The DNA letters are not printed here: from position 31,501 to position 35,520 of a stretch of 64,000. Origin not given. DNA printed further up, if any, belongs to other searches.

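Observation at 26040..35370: Cassette 1 of two loci sharing the same make-up: beta-helix/SASA-esterase giant protein + LRR lipoprotein (here with CE4-like deacetylase) + MFS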

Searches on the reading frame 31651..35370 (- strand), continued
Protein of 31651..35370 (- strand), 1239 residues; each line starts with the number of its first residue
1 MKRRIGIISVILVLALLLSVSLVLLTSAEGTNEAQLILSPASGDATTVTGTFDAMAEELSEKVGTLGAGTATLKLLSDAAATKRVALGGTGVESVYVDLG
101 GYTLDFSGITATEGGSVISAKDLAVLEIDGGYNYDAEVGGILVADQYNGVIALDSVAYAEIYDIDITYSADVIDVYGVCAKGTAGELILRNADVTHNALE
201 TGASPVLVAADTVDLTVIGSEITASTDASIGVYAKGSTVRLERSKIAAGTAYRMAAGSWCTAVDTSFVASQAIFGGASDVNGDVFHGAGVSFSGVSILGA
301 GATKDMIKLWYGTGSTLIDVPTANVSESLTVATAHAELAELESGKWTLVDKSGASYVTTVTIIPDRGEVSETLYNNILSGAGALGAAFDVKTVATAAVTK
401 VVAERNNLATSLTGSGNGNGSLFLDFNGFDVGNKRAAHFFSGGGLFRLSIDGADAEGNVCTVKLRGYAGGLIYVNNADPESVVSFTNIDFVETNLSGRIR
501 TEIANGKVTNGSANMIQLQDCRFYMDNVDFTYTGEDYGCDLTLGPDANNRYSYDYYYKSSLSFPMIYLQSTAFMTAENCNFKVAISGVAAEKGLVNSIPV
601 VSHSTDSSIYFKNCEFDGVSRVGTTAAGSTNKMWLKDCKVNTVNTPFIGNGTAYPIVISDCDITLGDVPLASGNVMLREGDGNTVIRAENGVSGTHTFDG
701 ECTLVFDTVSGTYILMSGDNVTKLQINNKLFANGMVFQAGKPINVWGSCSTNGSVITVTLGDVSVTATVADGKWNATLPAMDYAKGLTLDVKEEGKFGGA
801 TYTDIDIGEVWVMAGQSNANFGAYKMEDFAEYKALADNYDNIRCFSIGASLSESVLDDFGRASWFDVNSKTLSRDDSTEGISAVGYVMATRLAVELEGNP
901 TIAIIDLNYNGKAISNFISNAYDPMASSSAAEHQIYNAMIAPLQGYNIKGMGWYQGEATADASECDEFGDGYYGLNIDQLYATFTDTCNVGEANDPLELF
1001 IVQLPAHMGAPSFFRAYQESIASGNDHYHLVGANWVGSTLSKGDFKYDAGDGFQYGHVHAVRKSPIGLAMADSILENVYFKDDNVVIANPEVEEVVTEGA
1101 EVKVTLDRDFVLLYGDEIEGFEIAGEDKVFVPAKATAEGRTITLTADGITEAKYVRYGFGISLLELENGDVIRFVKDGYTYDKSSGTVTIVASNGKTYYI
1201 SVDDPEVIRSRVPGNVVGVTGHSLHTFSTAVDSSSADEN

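Call 32: find_related_loci(query=A2, collection=genome_contigs, flank=10000)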
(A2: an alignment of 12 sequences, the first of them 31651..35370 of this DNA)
Query A2 (1239 aa) in genome_contigs; peptide patterns used: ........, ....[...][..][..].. (x = any residue, [..] = any of these).
70 stretches matched a pattern; 45 encode a relative of the query (tblastn E <= 1e-3); 45 distinct loci.
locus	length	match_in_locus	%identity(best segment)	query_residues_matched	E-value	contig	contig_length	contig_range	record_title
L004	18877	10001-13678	50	1-1239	0e+0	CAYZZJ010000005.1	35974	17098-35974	MAG TPA_asm: uncultured Ruminococcus sp. isolate SRP315200_co1_669 genome assembly, contig: NODE_1524_length_35974_cov_1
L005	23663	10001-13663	50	1-1239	0e+0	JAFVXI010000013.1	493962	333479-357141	MAG: Clostridia bacterium isolate RGIG5480 Sheep_Colon.Co__c1377251, whole genome shotgun sequence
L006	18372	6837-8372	35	730-1227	1e-63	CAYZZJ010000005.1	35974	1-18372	MAG TPA_asm: uncultured Ruminococcus sp. isolate SRP315200_co1_669 genome assembly, contig: NODE_1524_length_35974_cov_1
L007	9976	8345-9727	27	698-1159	2e-34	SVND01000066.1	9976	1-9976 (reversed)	MAG: Oscillospiraceae bacterium isolate SIG530 NODE_108006_length_9976_cov_2.114834, whole genome shotgun sequence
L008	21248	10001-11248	25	729-1159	3e-27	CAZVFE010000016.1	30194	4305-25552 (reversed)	MAG TPA_asm: uncultured Cytophagales bacterium isolate SRP249901_co1_109 genome assembly, contig: NODE_1148_length_30194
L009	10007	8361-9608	25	729-1159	1e-25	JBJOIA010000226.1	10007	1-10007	MAG: Bacteroidota bacterium isolate sharkriverslough_2019_sw_WHONDRS-S19S_0042_B_bin.85 scaffold_213375, whole genome sh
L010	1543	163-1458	24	713-1159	1e-25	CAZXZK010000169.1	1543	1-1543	MAG TPA_asm: uncultured Cytophagales bacterium isolate SRP069133_co1_120 genome assembly, contig: NODE_110191_length_154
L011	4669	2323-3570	27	730-1159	3e-22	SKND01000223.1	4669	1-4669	MAG: Bacteroidales bacterium isolate CSSed162cmA_274 CSSed16-2cmA-98098, whole genome shotgun sequence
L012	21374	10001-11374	26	703-1159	9e-21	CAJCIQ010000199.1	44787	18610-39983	Beijerinckiaceae bacterium isolate BOG_genome_mining.200 genome assembly, contig: k141_7288345, whole genome shotgun seq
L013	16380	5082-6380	24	731-1159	3e-19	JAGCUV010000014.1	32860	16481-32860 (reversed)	MAG: Bacteroidales bacterium isolate RGIG10143 Yak_Rumen-4__c271217, whole genome shotgun sequence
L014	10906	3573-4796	25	735-1159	4e-19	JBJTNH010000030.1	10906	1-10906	MAG: Aquirufa sp. isolate samp_4450_VAMB_344 samp_4450_2072968, whole genome shotgun sequence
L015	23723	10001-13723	26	728-1160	6e-18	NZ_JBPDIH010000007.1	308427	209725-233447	Thalassotalea sp. PLHSN55 NODE_7_length_308427_cov_513.371840, whole genome shotgun sequence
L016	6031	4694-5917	25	735-1159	2e-17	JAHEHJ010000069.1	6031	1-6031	MAG: Flavobacterium sp. isolate Ww45 NODE_17018_length_6031_cov_4.860237, whole genome shotgun sequence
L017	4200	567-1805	24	730-1159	3e-17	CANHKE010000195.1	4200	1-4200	MAG: Cytophagaceae bacterium isolate RE-23may17-650 genome assembly, contig: RE-23may17-C161711, whole genome shotgun se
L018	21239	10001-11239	25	730-1159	1e-16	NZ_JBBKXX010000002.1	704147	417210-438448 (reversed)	Aquirufa esocilacus strain HETE-83D NODE_2_length_704008_cov_121.21_w_18, whole genome shotgun sequence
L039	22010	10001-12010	28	660-1160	2e-13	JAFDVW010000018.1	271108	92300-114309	MAG: Acidobacteria bacterium isolate SZAS KAN-5 ACID-KAN-1__18__length-271108, whole genome shotgun sequence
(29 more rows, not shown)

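Call 36: search_protein_families(library=pfam, proteins=[L005:13684-17739:+, L005:18225-19547:+, L005:19754-20416:+, L005:21409-22959:+, L006:6555-8399:+, L006:8522-9667:+, L006:9648-10442:+, L006:11638-12834:+, L006:3323-5422:-, L002:13698-18161:+], max_evalue=0.001)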
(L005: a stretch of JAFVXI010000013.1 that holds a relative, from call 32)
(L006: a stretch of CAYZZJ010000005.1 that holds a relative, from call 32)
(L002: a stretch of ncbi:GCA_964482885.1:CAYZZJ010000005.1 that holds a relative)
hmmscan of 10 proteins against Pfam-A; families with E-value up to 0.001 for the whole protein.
L005:13684-17739:+ (1351 aa): 2 families
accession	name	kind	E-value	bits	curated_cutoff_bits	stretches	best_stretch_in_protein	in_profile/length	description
PF13306.12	LRR_5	-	7.2e-27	94.2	27.7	3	644-705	12-72/127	BspA type Leucine rich repeat region (6 copies)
PF13855.12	LRR_8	-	0.00013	22.1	27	0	644-696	2-56/61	Leucine rich repeat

L005:18225-19547:+ (440 aa): 2 families
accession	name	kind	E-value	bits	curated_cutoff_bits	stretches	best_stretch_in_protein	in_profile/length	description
PF07690.21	MFS_1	-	3e-42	145.2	33.4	2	21-251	2-221/347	Major Facilitator Superfamily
PF12832.13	MFS_1_like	-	9e-10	38.6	25.2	1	19-155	215-353/373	MFS_1 like family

L005:19754-20416:+ (220 aa): 0 families

L005:21409-22959:+ (516 aa): 2 families
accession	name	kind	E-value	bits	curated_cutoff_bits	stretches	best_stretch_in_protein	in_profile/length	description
PF13347.12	MFS_2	-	8.3e-62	209.5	27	1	51-485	2-421/427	MFS/sugar transport protein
PF07690.21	MFS_1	-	3.9e-17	62.6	33.4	1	123-426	65-347/347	Major Facilitator Superfamily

L006:6555-8399:+ (614 aa): 1 family
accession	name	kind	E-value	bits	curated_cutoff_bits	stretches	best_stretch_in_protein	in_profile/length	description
PF03629.24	SASA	-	3.6e-10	40.3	24.8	1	177-393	3-173/226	Carbohydrate esterase, sialic acid-specific acetylesterase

L006:8522-9667:+ (381 aa): 5 families
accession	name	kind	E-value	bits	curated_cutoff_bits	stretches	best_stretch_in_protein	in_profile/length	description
PF00534.26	Glycos_transf_1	-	2.7e-26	92.6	26.4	1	191-349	4-167/172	Glycosyl transferases group 1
PF13692.12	Glyco_trans_1_4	-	2.3e-15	57.5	27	1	203-338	2-140/142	Glycosyl transferases group 1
PF13439.12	Glyco_transf_4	-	2.6e-11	44.3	28.5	1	15-185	2-167/170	Glycosyltransferase Family 4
PF13579.12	Glyco_trans_4_4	-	3.7e-07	31.1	29.7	1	16-183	2-158/158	Glycosyl transferase 4-like domain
PF13524.12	Glyco_trans_1_2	-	0.00012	22.5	25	1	228-347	10-121/144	Glycosyl transferase-like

L006:9648-10442:+ (264 aa): 0 families

L006:11638-12834:+ (398 aa): 2 families
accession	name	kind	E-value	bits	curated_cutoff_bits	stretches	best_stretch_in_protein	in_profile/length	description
PF07690.21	MFS_1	-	1.7e-27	96.7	33.4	1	14-326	2-324/347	Major Facilitator Superfamily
PF03092.22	BT1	-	0.00015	21.1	22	1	132-201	124-193/432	BT1 family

L006:3323-5422:- (699 aa): 1 family
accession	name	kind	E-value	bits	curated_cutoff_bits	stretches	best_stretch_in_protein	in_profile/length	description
PF20620.4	DUF6805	-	0.00011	23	27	1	602-668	30-98/133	Family of unknown function (DUF6805)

L002:13698-18161:+ (1487 aa): 1 family
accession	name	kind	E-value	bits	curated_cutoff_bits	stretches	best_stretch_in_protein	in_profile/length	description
PF13306.12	LRR_5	-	2.1e-31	108.9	27.7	3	800-863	35-97/127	BspA type Leucine rich repeat region (6 copies)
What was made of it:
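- In L006 the EST2-like esterase is followed by a GT4 glycosyltransferase (call 36).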

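Call 73: find_encoding_contigs(protein=P0011, flank=10000, max_places=2)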
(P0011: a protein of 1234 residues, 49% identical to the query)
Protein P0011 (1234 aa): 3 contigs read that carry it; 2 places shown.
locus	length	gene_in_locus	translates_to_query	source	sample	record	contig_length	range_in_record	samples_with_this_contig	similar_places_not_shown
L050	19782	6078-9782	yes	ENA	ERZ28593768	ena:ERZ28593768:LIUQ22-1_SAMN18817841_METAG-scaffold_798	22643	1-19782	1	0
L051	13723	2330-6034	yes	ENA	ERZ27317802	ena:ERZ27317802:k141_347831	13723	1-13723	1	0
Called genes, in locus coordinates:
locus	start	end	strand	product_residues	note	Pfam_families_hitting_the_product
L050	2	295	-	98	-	?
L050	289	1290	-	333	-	PF01820:Dala_Dala_lig_N, PF02786:CPSase_L_D2, PF02222:ATP-grasp, PF07478:Dala_Dala_lig_C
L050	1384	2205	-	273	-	PF17827:PrmC_N, PF05175:MTS, PF06325:PrmA, PF12847:Methyltransf_18 (weak), PF13847:Methyltransf_31 (weak), PF13649:Methyltransf_25 (weak)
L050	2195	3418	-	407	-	PF07136:DUF1385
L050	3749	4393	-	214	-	-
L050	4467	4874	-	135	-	-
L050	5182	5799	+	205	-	-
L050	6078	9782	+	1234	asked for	-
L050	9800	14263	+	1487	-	PF13306:LRR_5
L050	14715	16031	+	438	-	PF07690:MFS_1, PF12832:MFS_1_like (faint), PF07690:MFS_1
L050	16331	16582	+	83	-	PF01381:HTH_3, PF13443:HTH_26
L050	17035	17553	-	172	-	-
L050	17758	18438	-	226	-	PF00756:Esterase (faint), PF12146:Hydrolase_4 (faint), PF01738:DLH, PF00326:Peptidase_S9 (faint)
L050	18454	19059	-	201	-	-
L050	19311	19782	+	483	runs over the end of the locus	PF07690:MFS_1, PF13347:MFS_2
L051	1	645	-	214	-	?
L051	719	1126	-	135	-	-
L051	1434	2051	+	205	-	-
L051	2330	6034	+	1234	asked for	-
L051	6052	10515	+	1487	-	PF13306:LRR_5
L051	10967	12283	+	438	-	PF07690:MFS_1, PF12832:MFS_1_like (faint), PF07690:MFS_1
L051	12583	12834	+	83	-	PF01381:HTH_3, PF13443:HTH_26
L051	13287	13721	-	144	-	?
